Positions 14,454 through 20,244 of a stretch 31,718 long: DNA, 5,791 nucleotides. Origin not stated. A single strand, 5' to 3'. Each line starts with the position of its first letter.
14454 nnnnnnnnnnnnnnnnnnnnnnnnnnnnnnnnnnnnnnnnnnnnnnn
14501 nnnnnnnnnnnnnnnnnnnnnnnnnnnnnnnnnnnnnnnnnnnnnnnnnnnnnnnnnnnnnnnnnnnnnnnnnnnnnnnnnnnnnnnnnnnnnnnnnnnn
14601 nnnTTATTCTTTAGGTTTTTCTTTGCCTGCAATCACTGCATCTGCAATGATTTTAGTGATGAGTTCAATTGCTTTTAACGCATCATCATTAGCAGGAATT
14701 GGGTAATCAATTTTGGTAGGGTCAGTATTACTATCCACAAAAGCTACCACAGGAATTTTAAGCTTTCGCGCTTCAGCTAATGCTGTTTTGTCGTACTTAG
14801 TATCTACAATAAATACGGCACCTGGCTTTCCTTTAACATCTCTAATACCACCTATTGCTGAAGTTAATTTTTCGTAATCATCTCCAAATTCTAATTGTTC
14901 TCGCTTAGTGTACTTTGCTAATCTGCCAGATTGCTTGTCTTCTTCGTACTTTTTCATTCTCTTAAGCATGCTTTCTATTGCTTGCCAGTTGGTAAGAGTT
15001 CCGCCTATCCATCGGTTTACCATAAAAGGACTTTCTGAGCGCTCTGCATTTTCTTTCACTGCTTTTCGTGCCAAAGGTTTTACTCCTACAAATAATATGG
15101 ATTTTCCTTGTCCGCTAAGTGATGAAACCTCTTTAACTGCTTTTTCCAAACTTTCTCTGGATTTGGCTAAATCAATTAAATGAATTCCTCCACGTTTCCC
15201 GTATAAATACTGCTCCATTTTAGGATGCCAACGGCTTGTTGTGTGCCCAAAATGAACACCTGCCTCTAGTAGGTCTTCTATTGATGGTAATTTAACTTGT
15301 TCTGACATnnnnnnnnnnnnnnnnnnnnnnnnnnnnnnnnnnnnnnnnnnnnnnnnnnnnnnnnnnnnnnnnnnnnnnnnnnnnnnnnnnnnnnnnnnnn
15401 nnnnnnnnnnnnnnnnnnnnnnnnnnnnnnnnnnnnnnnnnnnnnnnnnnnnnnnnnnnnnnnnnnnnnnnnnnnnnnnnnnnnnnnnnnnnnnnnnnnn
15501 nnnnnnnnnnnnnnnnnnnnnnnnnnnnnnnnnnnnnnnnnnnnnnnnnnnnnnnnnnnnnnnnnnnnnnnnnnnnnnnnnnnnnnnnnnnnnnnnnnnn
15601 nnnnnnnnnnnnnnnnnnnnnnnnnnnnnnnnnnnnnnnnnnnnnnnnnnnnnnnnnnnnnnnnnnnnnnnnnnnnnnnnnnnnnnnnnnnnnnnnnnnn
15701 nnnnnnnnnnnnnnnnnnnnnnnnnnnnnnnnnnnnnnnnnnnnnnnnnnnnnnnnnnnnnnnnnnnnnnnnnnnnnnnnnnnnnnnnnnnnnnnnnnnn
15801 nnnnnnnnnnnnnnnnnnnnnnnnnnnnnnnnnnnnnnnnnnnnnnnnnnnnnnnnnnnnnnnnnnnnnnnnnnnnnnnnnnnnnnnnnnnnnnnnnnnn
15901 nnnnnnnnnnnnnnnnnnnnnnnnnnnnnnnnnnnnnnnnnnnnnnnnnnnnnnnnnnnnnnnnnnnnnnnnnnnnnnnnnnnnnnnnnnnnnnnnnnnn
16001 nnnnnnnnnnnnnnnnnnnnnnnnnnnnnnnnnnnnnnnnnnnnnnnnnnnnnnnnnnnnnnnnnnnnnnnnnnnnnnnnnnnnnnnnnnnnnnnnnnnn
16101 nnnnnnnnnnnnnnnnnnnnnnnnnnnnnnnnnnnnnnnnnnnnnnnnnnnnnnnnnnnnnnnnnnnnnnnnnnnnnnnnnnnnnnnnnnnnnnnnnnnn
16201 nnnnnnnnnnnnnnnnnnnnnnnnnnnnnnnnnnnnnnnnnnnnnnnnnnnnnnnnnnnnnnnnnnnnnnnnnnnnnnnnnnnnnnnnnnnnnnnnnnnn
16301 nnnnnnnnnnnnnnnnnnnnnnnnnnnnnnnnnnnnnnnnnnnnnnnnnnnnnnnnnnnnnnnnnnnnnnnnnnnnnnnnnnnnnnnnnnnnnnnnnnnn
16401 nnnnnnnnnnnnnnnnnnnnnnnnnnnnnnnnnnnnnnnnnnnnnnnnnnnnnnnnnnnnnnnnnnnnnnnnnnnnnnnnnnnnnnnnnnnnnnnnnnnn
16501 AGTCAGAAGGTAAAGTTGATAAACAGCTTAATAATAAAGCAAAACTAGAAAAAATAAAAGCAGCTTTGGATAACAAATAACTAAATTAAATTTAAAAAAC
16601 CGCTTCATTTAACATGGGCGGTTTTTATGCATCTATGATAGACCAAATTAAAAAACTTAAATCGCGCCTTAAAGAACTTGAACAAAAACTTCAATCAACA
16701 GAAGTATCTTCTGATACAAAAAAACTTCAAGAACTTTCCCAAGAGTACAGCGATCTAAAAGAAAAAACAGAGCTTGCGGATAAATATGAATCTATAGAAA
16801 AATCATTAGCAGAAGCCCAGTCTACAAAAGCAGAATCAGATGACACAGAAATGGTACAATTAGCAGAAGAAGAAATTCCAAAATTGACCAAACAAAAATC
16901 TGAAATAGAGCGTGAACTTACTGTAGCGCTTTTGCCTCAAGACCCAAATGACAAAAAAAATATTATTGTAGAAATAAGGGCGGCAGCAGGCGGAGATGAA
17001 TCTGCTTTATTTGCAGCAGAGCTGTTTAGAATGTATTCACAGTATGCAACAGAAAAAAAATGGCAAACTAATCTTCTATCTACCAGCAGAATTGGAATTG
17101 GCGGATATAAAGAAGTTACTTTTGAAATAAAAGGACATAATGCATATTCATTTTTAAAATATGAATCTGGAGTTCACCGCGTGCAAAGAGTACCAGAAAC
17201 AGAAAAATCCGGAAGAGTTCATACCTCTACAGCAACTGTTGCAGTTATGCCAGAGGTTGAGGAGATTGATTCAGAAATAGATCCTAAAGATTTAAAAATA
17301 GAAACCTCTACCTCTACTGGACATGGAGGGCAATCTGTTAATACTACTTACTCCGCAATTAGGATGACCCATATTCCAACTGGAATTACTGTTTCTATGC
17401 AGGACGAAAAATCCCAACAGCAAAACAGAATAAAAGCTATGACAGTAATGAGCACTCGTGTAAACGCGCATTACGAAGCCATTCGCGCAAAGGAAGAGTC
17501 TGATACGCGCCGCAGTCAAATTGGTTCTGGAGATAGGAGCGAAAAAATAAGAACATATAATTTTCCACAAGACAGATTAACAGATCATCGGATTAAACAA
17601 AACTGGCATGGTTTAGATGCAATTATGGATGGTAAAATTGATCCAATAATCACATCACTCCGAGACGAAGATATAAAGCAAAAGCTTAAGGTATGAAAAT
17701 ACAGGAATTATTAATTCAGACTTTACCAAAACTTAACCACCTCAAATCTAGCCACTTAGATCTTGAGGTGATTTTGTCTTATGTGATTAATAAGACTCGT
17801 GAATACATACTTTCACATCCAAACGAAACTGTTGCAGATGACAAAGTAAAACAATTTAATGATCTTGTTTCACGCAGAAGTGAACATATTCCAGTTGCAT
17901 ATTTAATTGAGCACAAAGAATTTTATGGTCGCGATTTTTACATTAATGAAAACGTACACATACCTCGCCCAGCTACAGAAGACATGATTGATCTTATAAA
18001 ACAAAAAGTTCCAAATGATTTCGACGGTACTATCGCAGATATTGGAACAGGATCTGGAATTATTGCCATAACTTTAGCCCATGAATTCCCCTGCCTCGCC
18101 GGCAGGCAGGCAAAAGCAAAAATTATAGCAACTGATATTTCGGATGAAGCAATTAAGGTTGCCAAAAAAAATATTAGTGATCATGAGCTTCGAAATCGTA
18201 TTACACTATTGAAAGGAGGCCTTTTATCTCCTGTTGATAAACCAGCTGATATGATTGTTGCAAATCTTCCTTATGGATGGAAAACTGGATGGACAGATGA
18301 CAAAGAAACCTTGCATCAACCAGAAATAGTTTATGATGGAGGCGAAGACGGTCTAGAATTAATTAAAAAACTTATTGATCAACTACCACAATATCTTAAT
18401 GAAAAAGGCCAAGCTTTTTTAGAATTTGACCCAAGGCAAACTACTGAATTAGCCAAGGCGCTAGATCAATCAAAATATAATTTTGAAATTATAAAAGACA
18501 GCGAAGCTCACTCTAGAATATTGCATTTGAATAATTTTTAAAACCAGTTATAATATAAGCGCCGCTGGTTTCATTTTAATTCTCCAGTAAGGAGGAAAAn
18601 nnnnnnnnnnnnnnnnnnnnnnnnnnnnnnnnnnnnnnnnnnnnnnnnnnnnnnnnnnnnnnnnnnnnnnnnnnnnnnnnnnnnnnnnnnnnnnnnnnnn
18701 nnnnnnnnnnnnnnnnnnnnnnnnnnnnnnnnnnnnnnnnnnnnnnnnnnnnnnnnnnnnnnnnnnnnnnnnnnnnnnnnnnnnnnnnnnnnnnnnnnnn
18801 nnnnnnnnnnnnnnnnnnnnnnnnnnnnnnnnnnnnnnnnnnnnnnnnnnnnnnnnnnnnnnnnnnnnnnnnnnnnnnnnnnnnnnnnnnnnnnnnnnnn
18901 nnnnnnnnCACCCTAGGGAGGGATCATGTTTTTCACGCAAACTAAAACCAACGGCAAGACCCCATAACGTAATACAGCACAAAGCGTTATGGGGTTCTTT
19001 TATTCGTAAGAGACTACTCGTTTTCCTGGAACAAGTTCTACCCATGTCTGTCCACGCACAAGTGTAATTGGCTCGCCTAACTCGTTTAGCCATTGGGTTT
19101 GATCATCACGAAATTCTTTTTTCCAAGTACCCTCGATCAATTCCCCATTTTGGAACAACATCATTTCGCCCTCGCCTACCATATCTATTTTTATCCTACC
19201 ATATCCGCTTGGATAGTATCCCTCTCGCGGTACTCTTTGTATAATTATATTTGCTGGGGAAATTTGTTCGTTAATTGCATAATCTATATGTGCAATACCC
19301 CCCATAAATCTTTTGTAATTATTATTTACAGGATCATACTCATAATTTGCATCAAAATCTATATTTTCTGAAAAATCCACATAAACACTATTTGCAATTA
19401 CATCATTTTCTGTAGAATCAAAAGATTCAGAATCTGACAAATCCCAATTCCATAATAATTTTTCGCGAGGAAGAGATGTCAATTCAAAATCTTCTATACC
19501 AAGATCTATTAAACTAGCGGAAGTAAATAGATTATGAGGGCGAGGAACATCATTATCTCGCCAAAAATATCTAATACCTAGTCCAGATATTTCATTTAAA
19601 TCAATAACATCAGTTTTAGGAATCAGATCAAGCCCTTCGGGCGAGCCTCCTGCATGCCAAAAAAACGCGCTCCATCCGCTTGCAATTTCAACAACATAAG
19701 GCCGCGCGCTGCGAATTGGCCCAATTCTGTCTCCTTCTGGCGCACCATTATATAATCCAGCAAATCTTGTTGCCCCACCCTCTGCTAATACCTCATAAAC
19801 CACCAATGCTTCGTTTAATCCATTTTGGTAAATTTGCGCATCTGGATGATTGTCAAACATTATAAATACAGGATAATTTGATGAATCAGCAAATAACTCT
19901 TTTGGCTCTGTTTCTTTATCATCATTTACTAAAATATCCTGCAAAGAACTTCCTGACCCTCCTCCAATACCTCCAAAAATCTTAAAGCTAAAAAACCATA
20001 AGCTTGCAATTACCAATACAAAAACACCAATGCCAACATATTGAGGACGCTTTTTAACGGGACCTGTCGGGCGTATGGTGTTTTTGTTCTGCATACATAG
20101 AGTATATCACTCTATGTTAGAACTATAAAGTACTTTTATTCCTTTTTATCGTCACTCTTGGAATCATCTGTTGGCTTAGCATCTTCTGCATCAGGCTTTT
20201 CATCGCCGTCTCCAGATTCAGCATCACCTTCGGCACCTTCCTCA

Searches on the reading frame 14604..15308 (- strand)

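Call 73: search_protein_families(library=pfam, proteins=[window:14604-15308:-], max_evalue=0.001)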
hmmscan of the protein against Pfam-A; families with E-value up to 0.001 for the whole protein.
window:14604-15308:- (234 aa): 1 family
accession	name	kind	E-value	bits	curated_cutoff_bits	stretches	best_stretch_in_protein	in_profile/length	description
PF00318.25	Ribosomal_S2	-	3e-82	275.5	26.1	1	13-228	1-216/216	Ribosomal protein S2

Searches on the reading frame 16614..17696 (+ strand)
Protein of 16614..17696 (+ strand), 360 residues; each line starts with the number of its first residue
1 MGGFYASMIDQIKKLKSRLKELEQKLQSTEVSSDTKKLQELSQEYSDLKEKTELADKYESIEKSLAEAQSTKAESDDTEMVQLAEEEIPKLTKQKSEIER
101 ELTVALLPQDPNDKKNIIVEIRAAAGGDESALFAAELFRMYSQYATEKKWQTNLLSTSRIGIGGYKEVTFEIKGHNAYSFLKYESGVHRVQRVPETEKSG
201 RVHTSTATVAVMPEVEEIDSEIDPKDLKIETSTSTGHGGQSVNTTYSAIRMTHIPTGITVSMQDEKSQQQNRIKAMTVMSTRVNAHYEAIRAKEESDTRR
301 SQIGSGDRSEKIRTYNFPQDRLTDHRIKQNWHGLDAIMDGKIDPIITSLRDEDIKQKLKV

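Call 73: search_protein_families(library=pfam, proteins=[window:16614-17696:+], max_evalue=0.001)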
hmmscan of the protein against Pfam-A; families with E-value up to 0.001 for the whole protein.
window:16614-17696:+ (360 aa): 3 families
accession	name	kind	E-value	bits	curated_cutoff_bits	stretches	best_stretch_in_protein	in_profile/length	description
PF03462.23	PCRF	-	7e-71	238.5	24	1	15-209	1-194/194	PCRF domain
PF00472.26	RF-1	-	5.2e-36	123.5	35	1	216-326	1-116/116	RF-1 domain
PF16326.10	ABC_tran_CTD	-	8.5e-05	23.1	32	1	10-53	15-58/69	ABC transporter C-terminal domain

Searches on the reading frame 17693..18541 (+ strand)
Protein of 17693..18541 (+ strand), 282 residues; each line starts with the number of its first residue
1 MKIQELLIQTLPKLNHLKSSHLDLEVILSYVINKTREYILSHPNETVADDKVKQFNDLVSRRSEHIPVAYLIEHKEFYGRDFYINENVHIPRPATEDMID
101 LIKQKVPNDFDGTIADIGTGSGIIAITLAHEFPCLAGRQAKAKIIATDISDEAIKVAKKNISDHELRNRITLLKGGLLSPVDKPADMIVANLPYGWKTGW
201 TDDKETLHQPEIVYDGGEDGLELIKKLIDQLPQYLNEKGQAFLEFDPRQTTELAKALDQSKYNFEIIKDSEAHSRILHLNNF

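Call 73: search_protein_families(library=pfam, proteins=[window:17693-18541:+], max_evalue=0.001)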
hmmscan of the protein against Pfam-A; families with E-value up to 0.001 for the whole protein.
window:17693-18541:+ (282 aa): 10 families
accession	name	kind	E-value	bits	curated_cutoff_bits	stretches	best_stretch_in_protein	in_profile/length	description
PF17827.6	PrmC_N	-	5e-13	49.8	23.4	1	13-72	9-70/71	PrmC N-terminal domain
PF05175.20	MTS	-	6.4e-12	45.9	23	1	102-194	23-108/170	Methyltransferase small domain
PF06325.19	PrmA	-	2.7e-10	40.7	22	1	110-192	163-234/296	Ribosomal protein L11 methyltransferase (PrmA)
PF13847.12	Methyltransf_31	-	9.3e-08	32.3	27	1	113-191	6-81/145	Methyltransferase domain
PF13649.12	Methyltransf_25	-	7.2e-07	30.3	27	1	114-191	1-71/97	Methyltransferase domain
PF12847.13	Methyltransf_18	-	6.9e-06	26.6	27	1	112-189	16-87/151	Methyltransferase domain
PF01170.24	UPF0020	-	8.7e-06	26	22.3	1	139-209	74-146/197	RMKL-like, methyltransferase domain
PF08242.18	Methyltransf_12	-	2.9e-05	25.2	30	1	116-191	2-72/98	Methyltransferase domain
PF02384.22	N6_Mtase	-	0.00029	20.7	20.4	1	91-204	31-143/311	N-6 DNA Methylase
PF11599.14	AviRa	-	0.00065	19.7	25.7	0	180-205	160-185/232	RRNA methyltransferase AviRa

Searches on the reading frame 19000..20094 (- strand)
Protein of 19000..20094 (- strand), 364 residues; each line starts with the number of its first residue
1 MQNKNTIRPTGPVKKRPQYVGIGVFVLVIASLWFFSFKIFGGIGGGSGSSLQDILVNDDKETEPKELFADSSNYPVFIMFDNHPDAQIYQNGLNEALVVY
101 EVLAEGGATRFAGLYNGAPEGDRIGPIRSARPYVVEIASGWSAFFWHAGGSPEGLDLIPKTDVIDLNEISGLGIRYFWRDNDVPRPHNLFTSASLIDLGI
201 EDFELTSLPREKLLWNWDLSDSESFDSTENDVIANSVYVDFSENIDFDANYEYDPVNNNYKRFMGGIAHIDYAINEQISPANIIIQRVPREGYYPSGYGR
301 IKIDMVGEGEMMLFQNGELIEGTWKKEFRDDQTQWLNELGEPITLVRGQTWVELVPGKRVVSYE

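Call 74: search_protein_families(library=pfam, proteins=[window:19000-20094:-], max_evalue=0.001)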
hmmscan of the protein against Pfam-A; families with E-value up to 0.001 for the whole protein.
window:19000-20094:- (364 aa): 2 families
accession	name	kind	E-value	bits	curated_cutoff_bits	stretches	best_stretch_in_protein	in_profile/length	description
PF11258.13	DUF3048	-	5.5e-35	121.1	25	1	72-202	13-144/148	Protein of unknown function (DUF3048) N-terminal domain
PF17479.7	DUF3048_C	-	1.1e-26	93.9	25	1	238-352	2-114/114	Protein of unknown function (DUF3048) C-terminal domain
